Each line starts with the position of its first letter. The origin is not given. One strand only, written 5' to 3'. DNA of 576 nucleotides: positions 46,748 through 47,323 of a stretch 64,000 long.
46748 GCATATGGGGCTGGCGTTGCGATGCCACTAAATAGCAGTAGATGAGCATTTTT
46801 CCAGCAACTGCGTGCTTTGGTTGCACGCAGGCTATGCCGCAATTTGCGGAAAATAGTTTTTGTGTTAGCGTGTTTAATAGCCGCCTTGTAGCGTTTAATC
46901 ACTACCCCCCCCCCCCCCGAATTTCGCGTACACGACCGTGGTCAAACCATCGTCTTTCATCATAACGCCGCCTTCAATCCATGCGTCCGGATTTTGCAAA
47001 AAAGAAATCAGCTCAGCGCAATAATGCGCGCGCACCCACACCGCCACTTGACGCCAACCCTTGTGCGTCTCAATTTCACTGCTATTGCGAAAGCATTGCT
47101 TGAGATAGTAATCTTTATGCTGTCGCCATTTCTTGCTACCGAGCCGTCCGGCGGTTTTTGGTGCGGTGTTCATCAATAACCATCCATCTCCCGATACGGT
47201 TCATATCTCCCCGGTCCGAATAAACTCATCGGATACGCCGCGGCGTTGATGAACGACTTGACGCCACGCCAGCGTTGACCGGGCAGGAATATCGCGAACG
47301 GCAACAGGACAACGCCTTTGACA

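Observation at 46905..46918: A second poly-G tract (G14) at the equivalent codon position of the paralogous LPS kinase gene, also out of frame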

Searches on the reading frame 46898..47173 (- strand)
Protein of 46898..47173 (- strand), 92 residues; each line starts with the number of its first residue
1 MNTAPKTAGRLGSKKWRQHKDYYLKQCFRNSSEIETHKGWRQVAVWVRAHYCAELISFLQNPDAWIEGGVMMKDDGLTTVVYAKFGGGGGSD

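Call 62: list_cluster_members(proteins=[window:46898-47173:-, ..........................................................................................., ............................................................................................, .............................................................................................])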
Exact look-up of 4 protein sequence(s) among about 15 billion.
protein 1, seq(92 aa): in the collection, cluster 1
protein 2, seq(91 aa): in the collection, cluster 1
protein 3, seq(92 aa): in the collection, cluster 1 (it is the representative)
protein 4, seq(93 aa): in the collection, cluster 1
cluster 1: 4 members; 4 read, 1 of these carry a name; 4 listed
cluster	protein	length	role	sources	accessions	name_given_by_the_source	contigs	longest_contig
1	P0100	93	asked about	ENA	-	-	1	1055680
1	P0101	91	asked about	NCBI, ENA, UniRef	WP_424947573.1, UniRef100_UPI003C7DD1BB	hypothetical protein [Candidatus Spongiihabitans sp.] | hypothetical protein n=1 Tax=Candidatus Spongiihabitans sp. TaxID=3101308 ...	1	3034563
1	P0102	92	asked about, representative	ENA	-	-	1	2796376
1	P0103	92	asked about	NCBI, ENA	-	-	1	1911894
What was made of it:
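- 46895..47173 (-): Gene B, N-terminal reading frame in the present OFF state (92 aa from the ATG at 47173). It covers the N-terminal helices plus strands beta1 and beta2, then GGGGGSD and a stop. It is in the public protein collection as a 92-aa protein (P0103); the 91-aa allele of the same cluster is named 'hypothetical protein' by NCBI (call 62).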
